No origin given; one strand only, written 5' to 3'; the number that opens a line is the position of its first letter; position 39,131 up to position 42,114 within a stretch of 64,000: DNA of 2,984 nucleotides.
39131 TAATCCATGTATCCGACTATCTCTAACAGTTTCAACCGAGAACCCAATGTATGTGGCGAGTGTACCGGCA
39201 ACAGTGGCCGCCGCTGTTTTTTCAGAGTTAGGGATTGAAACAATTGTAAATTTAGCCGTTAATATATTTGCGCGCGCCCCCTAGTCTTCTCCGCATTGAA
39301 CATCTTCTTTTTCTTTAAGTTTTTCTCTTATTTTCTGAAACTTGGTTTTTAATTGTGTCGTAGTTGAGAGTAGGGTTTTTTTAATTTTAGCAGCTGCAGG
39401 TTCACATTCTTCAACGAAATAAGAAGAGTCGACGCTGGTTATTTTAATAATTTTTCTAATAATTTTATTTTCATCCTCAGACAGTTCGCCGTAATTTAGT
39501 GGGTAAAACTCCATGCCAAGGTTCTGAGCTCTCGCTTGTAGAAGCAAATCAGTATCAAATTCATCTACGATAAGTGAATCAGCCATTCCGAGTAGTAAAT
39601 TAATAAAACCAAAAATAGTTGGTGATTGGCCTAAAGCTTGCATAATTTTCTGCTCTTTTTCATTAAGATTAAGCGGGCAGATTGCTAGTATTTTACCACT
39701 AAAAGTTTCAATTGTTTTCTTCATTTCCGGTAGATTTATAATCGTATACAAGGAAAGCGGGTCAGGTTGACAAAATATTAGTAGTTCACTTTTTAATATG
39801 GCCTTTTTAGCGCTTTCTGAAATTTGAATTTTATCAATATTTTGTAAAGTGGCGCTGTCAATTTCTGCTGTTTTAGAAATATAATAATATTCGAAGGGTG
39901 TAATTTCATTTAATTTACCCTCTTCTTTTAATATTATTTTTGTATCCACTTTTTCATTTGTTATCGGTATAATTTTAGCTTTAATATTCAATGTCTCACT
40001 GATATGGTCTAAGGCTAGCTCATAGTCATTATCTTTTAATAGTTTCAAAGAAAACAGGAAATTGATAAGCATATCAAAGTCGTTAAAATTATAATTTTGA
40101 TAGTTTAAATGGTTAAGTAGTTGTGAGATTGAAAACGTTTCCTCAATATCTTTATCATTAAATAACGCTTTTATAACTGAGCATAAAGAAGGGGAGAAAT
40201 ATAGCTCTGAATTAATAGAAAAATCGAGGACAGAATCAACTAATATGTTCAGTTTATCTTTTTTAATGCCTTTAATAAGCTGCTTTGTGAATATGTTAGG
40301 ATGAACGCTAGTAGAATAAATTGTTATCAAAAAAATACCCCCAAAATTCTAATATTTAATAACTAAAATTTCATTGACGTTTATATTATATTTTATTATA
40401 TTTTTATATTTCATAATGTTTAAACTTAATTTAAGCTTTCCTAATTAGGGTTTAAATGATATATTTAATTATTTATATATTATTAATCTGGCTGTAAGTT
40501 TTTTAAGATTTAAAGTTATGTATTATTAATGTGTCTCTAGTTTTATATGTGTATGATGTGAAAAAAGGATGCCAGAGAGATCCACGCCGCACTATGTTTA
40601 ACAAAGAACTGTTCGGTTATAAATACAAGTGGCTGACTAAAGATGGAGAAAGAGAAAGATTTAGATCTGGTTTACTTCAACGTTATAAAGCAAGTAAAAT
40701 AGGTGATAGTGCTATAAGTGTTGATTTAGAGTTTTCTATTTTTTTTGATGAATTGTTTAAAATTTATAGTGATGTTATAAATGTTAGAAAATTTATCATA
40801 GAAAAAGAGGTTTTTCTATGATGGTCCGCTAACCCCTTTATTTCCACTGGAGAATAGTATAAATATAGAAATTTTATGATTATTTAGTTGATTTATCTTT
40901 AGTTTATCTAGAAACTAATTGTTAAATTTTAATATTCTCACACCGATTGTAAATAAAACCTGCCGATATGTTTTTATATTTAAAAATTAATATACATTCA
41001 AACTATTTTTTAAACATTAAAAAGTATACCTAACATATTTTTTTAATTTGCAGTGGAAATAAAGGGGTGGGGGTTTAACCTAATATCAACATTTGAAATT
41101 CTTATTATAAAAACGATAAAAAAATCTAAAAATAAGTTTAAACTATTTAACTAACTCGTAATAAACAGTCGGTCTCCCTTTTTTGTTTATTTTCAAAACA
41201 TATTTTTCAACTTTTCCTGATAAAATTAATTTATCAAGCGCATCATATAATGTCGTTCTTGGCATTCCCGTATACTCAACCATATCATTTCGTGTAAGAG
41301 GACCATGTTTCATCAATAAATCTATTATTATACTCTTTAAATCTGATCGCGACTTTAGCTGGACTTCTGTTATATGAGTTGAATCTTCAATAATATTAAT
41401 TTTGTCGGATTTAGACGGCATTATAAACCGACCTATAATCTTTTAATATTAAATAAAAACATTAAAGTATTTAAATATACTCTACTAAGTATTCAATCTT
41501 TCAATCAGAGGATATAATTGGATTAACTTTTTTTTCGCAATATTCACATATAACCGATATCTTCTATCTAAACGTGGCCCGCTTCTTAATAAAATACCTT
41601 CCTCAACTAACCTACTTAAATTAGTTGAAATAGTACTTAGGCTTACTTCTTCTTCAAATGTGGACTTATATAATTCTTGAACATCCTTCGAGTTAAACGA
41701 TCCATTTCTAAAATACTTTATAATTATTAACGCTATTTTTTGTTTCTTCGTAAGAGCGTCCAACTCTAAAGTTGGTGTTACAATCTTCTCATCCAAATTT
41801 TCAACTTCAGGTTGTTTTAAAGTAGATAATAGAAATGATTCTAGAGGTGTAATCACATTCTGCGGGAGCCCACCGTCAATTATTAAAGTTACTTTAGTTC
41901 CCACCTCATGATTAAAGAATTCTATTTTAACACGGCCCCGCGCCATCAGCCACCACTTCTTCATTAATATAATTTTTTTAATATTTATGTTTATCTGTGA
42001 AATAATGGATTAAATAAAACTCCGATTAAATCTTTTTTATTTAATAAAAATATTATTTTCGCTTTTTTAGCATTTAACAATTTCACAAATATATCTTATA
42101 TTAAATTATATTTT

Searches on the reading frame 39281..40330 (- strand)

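Call 6: search_protein_families(library=pfam, proteins=[window:39281-40330:-], max_evalue=0.01)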
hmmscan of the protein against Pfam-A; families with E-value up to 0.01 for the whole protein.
window:39281-40330:- (349 aa): 1 family
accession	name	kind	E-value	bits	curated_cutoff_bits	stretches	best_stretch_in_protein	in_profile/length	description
PF01933.23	CofD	-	2.6e-11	43.7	30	1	67-274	65-268/290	2-phospho-L-lactate transferase CofD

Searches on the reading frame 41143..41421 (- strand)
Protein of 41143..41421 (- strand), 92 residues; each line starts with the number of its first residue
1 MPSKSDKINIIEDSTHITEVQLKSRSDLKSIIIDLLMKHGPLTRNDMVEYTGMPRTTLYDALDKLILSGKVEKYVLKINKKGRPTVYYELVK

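Call 6: search_protein_families(library=pfam, proteins=[window:41143-41421:-], max_evalue=0.01)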
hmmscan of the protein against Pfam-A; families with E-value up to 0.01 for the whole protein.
window:41143-41421:- (92 aa): 6 families
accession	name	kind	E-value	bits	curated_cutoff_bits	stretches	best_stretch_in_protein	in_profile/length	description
PF01978.25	TrmB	-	1.3e-06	28.6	25.6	1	36-87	17-62/68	Sugar-specific transcriptional regulator TrmB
PF12802.13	MarR_2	-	0.0025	18.3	27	1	31-72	9-51/61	MarR family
PF09339.16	HTH_IclR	-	0.005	17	22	1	32-71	8-48/52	IclR helix-turn-helix domain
PF03551.20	PadR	-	0.0069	16.8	27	1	52-90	28-65/75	Transcriptional regulator PadR-like family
PF08221.17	HTH_9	-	0.007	16.9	23.4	0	30-62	16-48/62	RNA polymerase III subunit RPC82 helix-turn-helix domain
PF13338.12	AbiEi_4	-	0.0083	16.6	25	0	32-71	3-38/49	Transcriptional regulator, AbiEi antitoxin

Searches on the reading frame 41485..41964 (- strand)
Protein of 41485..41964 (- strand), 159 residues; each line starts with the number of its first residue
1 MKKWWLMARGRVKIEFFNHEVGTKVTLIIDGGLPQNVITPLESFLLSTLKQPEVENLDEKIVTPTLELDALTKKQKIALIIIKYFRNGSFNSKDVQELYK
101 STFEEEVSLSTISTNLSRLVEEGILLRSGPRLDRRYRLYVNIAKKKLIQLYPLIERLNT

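Call 6: search_protein_families(library=pfam, proteins=[window:41485-41964:-], max_evalue=0.01)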
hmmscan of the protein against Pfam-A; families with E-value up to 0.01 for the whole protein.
window:41485-41964:- (159 aa): 1 family
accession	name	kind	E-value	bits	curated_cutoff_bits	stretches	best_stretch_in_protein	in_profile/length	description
PF03965.22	Penicillinase_R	-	0.0066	17.2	22.6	0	86-141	14-65/115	Penicillinase repressor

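Call 49: find_homologous_proteins(query=window:41485-41964:-, max_evalue=0.001)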
Query window:41485-41964:- (159 aa): 9 proteins with E <= 0.001 among 46 candidates.
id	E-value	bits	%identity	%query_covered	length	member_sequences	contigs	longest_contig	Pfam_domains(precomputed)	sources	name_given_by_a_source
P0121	5.7e-90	317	100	96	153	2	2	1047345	-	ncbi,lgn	-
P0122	2.8e-79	282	87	96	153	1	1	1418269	-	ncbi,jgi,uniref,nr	ncbi:MAG: hypothetical protein OdinLCB4_003365 [Candidatus Odinarchaeum yellowstonii]|jgi:predicted 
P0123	3.6e-78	279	86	95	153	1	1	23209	-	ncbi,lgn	-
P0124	7.1e-74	265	82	95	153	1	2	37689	-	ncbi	ncbi:MAG: hypothetical protein QW327_00730 [Candidatus Odinarchaeota archaeon]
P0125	5.9e-73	262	81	95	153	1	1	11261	-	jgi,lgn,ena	-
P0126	8.4e-60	219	66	95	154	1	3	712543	-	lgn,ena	-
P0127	1.0e-58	216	66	95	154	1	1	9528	-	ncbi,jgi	ncbi:MAG: hypothetical protein ACTSQY_05185 [Candidatus Odinarchaeia archaeon]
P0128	8.8e-57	209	64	95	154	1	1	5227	-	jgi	jgi:hypothetical protein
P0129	2.5e-53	198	63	95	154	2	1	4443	-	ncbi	ncbi:MAG: hypothetical protein ACTSYQ_03605 [Candidatus Odinarchaeia archaeon]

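Call 52: find_encoding_contigs(protein=P0122, flank=10000, max_places=3)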
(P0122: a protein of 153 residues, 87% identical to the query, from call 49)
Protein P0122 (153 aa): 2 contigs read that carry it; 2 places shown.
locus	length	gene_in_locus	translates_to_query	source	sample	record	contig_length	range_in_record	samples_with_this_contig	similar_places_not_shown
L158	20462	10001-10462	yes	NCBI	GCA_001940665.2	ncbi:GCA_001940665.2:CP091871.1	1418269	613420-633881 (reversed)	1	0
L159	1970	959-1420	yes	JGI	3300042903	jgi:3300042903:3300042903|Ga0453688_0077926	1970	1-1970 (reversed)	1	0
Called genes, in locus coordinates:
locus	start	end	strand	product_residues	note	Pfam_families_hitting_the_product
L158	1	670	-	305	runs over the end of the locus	PF02775:TPP_enzyme_C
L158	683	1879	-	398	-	PF01855:POR_N, PF02780:Transketolase_C, PF17147:PFOR_II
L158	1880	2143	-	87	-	PF13187:Fer4_9, PF12797:Fer4_2 (faint), PF00037:Fer4 (weak), PF12837:Fer4_6 (faint), PF13237:Fer4_10 (weak), PF14697:Fer4_21, PF12838:Fer4_7 (weak)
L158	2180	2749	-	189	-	PF01558:POR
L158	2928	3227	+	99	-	PF01918:Alba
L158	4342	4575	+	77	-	-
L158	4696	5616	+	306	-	PF00931:NB-ARC (weak), PF01637:ATPase_2, PF13191:AAA_16 (weak), PF13401:AAA_22, PF13173:AAA_14 (faint)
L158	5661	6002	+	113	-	-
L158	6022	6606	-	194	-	PF01381:HTH_3, PF12844:HTH_19 (weak), PF13560:HTH_31, PF00571:CBS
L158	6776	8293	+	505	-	PF01336:tRNA_anti-codon (faint), PF00149:Metallophos, PF04042:DNA_pol_E_B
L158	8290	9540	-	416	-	PF01637:ATPase_2 (weak), PF13191:AAA_16, PF00004:AAA (weak), PF13401:AAA_22, PF22606:Cdc6-ORC-like_ATPase_lid, PF22703:Cdc6_lid, PF09079:WHD_Cdc6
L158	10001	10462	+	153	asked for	-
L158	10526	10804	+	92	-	PF01978:TrmB (weak)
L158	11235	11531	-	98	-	-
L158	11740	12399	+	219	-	-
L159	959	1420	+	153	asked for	-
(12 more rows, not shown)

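Call 72: predict_structure(alignment_id=A4)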
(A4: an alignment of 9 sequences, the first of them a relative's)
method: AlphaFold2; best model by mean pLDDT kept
length: 153 residues; sequences in the alignment: 9
mean_pLDDT: 66.8   pTM: 0.49
mean pLDDT of the five models: 66.8, 65.7, 61.0, 60.8, 56.6
residues with pLDDT >= 90: 1; 70-90: 61; 50-70: 71; < 50: 20
segments of 3 or more residues with pLDDT < 50: 1-3, 44-58
pLDDT, mean of each block of 10 residues (from residue 1): 53 57 63 65 46 45 76 78 83 85 87 80 69 64 58 47
secondary structure, 60 per line:
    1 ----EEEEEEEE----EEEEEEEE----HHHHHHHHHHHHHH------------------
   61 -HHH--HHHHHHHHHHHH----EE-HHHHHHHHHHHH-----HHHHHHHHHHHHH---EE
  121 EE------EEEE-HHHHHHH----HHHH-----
elements in order: E5-12 E17-24 H29-42 H67-78 H86-97 H103-115 E119-122 E129-132 H134-140 H145-148

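Call 74: fold_search(model_id=the predicted structure, library=pdb)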
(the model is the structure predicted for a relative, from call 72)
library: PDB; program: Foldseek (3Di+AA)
matches with E <= 10: 1228; with E <= 0.001: 2
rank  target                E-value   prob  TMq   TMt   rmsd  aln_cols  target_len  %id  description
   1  6qfd_B                7.5e-04  1.00  0.42  0.54   4.0        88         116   19  The complex structure of hsRosR-S4 (vng0258/RosR-S4) (released 2019-07-10)
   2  2rdp                  9.5e-04  1.00  0.38  0.41  13.3       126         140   16  The structure of a MarR family protein from Bacillus stearothermophilus (released 2007-11-13)
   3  6pco_C                1.4e-03  1.00  0.40  0.46  15.5       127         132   13  Mechanism for regulation of DNA binding of Bordetella bronchiseptica BpsR by 6-hydroxynicotinic acid (released 2019-11-06)
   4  6qfd_A                1.5e-03  1.00  0.40  0.51   4.4        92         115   18  The complex structure of hsRosR-S4 (vng0258/RosR-S4) (released 2019-07-10)
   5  4b8x_A                2.1e-03  1.00  0.36  0.39  15.5       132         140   14  Near atomic resolution crystal structure of Sco5413, a MarR family transcriptional regulator from Streptomyces coelico (released 2012-10-17)
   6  1s3j_B                2.8e-03  1.00  0.38  0.41  13.4       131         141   15  X-ray crystal structure of YusO protein from Bacillus subtilis (released 2004-04-13)
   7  6qh0_C                3.2e-03  1.00  0.43  0.57   4.2        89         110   19  The complex structure of hsRosR-S5 (VNG0258H/RosR-S5) (released 2019-07-10)
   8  2qww_B                3.6e-03  1.00  0.37  0.38  13.5       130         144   12  Crystal structure of multiple antibiotic-resistance repressor (MarR) (YP_013417.1) from Listeria monocytogenes 4b F236 (released 2007-08-21)
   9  6ez1_A                3.8e-03  1.00  0.41  0.55   4.5        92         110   20  Structure of h. salinarum RosR (vng0258) grown from NaBr (released 2018-08-22)
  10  6qfd_C                4.0e-03  1.00  0.44  0.58   3.5        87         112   20  The complex structure of hsRosR-S4 (vng0258/RosR-S4) (released 2019-07-10)
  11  6pcp_C                4.0e-03  1.00  0.38  0.41   4.3        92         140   16  Mechanism for regulation of DNA binding of Bordetella bronchiseptica BpsR by 6-hydroxynicotinic acid (released 2019-11-06)
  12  6abt_A                4.0e-03  1.00  0.36  0.52   6.1        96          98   17  Crystal structure of transcription factor from Listeria monocytogenes (released 2019-06-05)
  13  6qua_D                4.3e-03  1.00  0.42  0.54   5.2        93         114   19  The complex structure of hsRosR-SG (vng0258/RosR-SG) (released 2019-07-10)
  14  4rs8_A                4.5e-03  1.00  0.40  0.68   3.7        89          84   19  Apo structure of novel pNOB8 plasmid centromere binding protein (released 2015-09-16)
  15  2d1h_B                4.5e-03  1.00  0.38  0.55   5.8        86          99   20  Crystal structure of ST1889 protein from thermoacidophilic archaeon Sulfolobus tokodaii (released 2006-09-05)
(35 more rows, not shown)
